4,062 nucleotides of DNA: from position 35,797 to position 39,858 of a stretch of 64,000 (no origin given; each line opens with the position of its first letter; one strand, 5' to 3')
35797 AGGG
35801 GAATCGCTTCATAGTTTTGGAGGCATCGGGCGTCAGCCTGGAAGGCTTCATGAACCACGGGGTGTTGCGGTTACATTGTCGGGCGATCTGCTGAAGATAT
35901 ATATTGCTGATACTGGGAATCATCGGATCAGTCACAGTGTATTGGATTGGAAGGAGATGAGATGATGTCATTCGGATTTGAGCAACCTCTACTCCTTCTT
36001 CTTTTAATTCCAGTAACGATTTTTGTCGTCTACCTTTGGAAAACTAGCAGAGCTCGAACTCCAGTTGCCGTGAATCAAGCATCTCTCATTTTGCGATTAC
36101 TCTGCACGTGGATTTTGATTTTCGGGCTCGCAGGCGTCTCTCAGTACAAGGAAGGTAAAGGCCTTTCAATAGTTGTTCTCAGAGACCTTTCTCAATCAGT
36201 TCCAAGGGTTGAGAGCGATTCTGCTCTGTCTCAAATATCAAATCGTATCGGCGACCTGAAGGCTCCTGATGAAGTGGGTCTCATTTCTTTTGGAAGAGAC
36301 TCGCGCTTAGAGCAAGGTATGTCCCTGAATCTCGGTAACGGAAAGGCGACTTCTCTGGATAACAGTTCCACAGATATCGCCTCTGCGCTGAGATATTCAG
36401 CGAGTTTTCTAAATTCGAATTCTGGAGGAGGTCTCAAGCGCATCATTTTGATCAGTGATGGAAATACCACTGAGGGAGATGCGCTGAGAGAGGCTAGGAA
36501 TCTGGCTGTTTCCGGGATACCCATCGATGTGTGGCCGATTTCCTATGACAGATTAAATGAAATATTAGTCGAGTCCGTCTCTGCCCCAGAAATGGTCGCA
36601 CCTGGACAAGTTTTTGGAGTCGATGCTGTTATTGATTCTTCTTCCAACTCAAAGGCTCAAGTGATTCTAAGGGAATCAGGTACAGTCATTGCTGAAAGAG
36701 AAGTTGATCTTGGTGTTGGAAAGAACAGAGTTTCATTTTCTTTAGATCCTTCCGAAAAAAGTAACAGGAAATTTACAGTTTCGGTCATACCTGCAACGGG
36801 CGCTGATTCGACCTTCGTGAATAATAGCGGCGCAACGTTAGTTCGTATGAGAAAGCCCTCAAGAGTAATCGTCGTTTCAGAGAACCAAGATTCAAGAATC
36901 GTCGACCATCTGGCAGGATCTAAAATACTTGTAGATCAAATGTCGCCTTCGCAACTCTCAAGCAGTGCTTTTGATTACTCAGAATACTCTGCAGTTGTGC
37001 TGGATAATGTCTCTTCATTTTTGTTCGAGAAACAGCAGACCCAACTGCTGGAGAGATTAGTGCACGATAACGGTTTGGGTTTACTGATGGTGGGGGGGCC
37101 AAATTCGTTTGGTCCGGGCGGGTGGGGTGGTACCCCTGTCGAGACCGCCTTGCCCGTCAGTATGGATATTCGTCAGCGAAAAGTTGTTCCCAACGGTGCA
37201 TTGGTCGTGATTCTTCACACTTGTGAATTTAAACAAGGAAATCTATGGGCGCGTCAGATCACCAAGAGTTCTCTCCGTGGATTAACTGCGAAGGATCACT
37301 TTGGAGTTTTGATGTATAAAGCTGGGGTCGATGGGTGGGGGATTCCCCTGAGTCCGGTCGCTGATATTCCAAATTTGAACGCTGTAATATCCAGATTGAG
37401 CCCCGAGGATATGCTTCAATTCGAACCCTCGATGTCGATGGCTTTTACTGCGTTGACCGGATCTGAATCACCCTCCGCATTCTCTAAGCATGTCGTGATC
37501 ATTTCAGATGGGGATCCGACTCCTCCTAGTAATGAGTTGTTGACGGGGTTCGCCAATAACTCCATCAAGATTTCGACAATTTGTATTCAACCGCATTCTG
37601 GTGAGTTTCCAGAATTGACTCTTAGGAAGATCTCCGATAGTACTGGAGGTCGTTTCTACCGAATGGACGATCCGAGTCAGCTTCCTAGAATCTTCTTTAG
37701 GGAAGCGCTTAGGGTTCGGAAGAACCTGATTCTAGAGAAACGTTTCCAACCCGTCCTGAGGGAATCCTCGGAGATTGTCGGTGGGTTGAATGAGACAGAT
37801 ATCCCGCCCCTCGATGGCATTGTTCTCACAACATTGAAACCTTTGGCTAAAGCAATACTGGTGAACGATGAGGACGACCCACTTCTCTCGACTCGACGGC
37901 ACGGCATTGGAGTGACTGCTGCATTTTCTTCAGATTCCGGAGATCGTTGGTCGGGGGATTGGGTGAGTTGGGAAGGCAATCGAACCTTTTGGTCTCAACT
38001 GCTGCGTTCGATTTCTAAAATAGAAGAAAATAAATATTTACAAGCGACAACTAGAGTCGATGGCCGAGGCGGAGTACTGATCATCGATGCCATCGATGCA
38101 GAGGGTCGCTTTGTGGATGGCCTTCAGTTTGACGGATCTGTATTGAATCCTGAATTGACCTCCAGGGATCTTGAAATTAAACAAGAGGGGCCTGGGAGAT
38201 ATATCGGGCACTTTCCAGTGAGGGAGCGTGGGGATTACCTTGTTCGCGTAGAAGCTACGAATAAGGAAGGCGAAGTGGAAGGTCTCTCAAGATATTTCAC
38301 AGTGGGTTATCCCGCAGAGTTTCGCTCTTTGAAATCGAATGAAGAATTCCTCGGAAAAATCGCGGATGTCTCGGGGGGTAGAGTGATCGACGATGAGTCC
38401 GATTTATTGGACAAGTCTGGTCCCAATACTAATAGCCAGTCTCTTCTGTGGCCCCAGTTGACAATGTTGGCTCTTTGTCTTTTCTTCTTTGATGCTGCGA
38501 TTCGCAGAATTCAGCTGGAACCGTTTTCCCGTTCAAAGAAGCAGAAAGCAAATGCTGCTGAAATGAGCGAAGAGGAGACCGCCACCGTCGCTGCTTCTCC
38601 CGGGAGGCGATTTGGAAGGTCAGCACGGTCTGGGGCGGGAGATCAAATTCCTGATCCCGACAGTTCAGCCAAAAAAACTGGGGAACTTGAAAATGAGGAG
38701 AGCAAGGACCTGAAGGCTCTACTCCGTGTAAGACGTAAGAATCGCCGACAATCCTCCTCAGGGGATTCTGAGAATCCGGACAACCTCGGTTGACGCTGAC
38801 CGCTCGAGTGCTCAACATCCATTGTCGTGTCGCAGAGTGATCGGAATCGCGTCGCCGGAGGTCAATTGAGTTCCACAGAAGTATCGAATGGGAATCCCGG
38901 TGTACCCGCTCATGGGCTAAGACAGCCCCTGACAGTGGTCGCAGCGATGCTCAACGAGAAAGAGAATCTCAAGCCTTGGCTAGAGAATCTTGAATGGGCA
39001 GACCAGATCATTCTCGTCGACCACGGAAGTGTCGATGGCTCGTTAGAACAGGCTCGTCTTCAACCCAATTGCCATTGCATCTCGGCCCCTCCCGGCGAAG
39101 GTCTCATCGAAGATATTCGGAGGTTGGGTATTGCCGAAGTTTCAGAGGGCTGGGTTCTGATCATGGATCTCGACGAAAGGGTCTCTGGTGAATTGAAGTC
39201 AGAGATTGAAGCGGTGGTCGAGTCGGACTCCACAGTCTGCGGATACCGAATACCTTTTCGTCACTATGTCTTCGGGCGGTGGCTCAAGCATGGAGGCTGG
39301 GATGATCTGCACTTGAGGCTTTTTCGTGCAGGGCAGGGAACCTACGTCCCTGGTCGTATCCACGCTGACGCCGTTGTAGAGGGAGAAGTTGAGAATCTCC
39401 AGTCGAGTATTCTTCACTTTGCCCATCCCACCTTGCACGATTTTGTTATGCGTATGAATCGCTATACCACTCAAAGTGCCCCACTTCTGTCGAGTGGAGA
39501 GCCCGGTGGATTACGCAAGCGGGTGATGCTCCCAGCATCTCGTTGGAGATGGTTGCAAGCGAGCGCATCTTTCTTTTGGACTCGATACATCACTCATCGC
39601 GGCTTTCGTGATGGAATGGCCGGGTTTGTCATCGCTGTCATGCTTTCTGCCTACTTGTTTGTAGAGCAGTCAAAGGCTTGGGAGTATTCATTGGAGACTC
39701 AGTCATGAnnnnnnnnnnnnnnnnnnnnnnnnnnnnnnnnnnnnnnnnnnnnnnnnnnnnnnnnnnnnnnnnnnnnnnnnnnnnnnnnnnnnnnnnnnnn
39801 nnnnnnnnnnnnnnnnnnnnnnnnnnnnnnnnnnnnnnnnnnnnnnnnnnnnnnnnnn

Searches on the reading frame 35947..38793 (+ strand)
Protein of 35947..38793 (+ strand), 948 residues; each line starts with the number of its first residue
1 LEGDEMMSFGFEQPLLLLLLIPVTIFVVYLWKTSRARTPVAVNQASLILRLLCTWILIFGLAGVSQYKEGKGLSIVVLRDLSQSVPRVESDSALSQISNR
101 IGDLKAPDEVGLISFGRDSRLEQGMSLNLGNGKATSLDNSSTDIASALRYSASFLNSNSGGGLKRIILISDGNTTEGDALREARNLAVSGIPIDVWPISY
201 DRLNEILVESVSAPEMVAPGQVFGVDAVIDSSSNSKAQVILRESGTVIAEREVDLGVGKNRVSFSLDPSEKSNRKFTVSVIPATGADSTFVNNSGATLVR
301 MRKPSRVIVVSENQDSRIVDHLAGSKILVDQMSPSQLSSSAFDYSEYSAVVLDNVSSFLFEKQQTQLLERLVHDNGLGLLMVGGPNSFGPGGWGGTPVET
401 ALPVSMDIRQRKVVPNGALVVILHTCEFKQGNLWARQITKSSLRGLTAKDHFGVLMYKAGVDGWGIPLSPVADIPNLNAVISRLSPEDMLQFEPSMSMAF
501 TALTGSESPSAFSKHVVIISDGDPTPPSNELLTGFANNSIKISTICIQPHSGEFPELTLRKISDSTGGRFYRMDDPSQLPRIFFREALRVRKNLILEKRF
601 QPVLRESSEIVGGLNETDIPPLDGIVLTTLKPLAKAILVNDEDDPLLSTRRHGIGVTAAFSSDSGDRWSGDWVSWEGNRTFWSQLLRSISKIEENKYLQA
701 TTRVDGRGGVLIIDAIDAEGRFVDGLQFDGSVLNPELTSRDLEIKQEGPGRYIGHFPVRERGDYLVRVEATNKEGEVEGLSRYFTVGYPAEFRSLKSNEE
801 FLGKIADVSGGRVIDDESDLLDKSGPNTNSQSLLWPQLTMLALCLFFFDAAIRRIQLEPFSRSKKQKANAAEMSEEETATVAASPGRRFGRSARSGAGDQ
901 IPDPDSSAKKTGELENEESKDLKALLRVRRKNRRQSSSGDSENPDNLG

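Call 65: search_protein_families(library=pfam, proteins=[window:35947-38793:+], max_evalue=0.00001)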
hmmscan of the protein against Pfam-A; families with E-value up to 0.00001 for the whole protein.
window:35947-38793:+ (948 aa): 3 families
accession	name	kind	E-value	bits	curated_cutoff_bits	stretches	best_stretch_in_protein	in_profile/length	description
PF07090.17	GATase1_like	-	4.3e-11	43.3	27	1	608-689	163-245/247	Putative glutamine amidotransferase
PF00092.34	VWA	-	4.7e-11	43.6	23.8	1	75-195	2-136/174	von Willebrand factor type A domain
PF13519.12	VWA_2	-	3.6e-07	31.2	27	0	76-172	2-106/107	von Willebrand factor type A domain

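Call 68: search_protein_families(library=ncbifam, proteins=[window:35947-38793:+], max_evalue=0.001)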
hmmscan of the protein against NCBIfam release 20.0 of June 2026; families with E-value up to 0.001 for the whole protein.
window:35947-38793:+ (948 aa): 1 family
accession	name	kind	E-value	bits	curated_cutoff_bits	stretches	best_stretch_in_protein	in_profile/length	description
NF047508.1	VWA_BatA_Lepto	exception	8.8e-07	28.2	380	0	538-582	219-265/315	VWA domain-containing protein BatA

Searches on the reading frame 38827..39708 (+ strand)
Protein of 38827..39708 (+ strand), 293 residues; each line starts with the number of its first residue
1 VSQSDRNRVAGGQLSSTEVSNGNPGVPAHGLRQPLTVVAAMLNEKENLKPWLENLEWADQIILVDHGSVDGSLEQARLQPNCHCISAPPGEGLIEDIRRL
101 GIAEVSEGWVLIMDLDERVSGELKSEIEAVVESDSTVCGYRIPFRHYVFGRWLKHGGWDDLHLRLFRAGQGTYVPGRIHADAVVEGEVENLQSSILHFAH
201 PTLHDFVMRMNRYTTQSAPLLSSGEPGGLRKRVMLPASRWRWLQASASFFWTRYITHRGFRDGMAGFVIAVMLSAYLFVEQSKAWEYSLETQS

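Call 65: search_protein_families(library=pfam, proteins=[window:38827-39708:+], max_evalue=0.00001)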
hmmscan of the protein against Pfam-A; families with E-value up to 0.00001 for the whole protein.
window:38827-39708:+ (293 aa): 1 family
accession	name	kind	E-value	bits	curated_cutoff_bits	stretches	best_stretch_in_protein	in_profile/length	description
PF00535.33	Glycos_transf_2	-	9.2e-06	26.1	23.3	0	37-155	2-128/168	Glycosyl transferase family 2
